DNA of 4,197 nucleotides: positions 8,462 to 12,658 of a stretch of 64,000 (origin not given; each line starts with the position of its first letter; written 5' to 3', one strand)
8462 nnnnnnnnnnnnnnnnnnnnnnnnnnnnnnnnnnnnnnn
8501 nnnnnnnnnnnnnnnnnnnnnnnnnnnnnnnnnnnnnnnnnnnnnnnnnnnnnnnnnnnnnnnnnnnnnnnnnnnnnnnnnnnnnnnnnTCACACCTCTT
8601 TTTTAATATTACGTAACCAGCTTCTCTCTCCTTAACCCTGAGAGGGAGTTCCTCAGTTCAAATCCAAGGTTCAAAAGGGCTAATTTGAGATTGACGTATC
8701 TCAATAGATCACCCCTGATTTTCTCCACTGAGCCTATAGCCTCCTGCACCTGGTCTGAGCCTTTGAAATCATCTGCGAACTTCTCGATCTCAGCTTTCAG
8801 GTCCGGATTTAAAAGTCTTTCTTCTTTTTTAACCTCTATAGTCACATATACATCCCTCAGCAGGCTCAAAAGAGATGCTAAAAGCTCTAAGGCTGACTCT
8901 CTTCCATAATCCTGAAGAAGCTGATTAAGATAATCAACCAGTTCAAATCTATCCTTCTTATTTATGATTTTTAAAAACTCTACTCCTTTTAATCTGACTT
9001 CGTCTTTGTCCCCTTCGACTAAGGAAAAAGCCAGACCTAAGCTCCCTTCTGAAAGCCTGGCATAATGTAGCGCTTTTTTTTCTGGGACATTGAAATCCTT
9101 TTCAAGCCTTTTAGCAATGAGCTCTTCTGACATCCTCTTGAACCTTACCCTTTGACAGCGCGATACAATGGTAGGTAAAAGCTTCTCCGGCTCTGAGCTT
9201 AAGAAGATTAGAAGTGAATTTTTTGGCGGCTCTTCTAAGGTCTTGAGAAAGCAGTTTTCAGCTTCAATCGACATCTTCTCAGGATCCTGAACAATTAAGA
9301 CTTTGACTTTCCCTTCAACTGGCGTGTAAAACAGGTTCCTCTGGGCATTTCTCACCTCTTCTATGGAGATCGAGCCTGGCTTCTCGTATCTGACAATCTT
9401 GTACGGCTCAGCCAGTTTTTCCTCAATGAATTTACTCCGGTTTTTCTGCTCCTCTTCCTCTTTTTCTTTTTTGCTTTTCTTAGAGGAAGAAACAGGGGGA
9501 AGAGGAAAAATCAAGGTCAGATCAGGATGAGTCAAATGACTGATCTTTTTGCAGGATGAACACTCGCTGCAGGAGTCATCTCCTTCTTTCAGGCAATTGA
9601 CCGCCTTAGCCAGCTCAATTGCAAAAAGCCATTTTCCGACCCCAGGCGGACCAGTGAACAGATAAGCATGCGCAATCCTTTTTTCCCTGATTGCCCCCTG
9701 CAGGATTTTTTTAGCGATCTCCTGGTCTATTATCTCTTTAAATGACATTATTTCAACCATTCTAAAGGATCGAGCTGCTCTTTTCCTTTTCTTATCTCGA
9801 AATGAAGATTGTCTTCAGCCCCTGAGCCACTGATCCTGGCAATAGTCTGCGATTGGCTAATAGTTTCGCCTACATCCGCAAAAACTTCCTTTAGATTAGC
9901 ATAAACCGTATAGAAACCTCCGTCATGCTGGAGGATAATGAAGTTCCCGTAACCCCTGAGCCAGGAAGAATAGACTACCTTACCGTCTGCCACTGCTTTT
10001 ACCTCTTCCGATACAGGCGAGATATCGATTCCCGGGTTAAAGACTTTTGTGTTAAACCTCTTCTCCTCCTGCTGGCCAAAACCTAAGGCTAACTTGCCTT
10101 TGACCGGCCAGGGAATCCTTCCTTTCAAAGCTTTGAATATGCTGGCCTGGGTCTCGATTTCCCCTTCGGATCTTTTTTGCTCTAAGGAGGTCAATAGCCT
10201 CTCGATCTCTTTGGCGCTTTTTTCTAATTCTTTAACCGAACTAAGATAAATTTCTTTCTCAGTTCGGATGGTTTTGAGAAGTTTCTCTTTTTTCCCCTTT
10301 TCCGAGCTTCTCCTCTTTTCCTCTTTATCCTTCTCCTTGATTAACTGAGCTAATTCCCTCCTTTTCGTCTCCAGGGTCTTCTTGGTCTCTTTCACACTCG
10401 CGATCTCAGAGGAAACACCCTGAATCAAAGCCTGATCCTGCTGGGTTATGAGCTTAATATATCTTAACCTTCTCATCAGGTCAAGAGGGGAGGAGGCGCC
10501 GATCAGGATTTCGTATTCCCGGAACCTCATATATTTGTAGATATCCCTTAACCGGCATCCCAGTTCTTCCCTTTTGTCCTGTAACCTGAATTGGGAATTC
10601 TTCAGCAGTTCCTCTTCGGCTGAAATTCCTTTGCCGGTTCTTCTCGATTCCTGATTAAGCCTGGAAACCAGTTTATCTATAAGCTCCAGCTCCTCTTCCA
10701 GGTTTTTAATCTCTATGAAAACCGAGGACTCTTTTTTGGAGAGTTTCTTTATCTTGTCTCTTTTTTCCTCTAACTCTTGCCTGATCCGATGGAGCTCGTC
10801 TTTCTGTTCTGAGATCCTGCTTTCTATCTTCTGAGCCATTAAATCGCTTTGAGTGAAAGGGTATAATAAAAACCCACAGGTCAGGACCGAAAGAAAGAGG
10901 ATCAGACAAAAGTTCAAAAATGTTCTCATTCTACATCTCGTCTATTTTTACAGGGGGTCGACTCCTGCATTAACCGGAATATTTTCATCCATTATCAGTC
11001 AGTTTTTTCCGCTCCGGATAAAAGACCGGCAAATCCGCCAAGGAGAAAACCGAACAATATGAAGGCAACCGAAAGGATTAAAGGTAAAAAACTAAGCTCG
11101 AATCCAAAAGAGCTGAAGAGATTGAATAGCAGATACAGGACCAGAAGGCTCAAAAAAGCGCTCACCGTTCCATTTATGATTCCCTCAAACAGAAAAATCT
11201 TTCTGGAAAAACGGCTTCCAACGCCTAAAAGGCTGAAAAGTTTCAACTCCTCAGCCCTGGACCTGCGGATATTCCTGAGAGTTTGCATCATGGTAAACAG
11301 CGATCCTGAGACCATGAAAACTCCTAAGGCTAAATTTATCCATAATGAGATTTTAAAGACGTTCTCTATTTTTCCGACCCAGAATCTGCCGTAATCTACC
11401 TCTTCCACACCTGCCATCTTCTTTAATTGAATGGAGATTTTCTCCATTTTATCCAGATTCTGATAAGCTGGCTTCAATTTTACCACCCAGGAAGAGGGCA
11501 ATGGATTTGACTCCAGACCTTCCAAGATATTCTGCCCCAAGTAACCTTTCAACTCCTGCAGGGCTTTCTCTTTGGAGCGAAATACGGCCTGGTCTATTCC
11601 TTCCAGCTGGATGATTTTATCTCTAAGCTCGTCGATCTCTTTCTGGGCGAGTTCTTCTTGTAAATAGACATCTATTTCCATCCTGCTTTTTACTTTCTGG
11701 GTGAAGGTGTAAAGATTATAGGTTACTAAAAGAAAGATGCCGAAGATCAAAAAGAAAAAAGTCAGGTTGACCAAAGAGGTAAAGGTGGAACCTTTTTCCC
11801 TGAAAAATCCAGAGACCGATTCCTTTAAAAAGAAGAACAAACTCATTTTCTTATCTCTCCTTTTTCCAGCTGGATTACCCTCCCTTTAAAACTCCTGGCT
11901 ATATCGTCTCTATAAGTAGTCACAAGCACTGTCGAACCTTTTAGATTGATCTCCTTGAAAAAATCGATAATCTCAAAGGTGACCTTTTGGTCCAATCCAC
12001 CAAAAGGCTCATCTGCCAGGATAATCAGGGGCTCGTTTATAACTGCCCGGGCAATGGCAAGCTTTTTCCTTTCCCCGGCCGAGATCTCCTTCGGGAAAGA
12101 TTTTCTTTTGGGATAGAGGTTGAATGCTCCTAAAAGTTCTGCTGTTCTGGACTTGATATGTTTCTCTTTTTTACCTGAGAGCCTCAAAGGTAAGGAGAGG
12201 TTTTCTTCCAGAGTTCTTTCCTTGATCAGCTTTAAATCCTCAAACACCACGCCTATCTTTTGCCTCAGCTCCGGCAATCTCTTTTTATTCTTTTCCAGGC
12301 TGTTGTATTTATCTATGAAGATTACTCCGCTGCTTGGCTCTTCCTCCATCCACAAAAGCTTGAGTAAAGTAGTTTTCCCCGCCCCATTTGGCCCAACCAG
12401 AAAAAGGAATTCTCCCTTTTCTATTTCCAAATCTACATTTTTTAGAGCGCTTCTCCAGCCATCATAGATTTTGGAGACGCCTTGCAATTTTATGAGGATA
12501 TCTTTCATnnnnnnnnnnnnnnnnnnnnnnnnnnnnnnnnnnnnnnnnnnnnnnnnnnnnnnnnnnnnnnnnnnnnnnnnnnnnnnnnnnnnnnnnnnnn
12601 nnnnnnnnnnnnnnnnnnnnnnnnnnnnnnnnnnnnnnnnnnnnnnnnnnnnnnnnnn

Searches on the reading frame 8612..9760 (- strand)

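Call 63: search_protein_families(library=pfam, proteins=[window:8612-9760:-], max_evalue=0.000001)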
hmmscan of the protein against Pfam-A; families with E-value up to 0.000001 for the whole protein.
window:8612-9760:- (383 aa): 1 family
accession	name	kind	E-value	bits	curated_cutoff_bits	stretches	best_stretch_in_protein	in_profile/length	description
PF13177.12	DNA_pol3_delta2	-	5e-50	170.1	27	1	13-210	2-160/161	DNA polymerase III, delta subunit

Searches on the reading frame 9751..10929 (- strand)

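Call 63: search_protein_families(library=pfam, proteins=[window:9751-10929:-], max_evalue=0.000001)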
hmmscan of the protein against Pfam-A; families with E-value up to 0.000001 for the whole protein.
window:9751-10929:- (393 aa): 1 family
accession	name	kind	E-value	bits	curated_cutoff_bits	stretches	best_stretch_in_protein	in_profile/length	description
PF01551.29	Peptidase_M23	-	5.5e-23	81.4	28.7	1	298-388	3-96/96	Peptidase family M23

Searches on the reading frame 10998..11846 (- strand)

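Call 63: search_protein_families(library=pfam, proteins=[window:10998-11846:-], max_evalue=0.000001)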
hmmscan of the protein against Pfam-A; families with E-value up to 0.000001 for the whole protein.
window:10998-11846:- (283 aa): 2 families
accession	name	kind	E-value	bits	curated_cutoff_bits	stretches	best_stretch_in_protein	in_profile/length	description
PF18075.7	FtsX_ECD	-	1.4e-19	70.9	23.5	1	57-150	2-96/96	FtsX extracellular domain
PF02687.27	FtsX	-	7.6e-07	29.6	25.5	1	174-278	3-108/120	FtsX-like permease C-terminal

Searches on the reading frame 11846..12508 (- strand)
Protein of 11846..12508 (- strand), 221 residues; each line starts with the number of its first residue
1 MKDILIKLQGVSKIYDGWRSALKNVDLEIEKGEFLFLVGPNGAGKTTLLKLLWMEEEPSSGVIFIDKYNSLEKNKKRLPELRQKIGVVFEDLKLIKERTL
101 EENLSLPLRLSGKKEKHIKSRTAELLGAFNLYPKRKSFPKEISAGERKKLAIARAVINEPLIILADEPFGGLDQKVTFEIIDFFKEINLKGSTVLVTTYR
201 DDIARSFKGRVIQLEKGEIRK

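Call 64: search_protein_families(library=pfam, proteins=[window:11846-12508:-], max_evalue=0.000001)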
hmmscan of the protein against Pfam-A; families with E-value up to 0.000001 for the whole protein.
window:11846-12508:- (221 aa): 3 families
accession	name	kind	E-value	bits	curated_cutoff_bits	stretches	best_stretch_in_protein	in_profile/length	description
PF00005.33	ABC_tran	-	4.4e-32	112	25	1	22-169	1-136/137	ABC transporter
PF13304.12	AAA_21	-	1.8e-09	38.5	27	1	35-149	2-126/304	AAA domain, putative AbiEii toxin, Type IV TA system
PF13175.12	AAA_15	-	5.4e-07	30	32.1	1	22-121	14-92/374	AAA ATPase domain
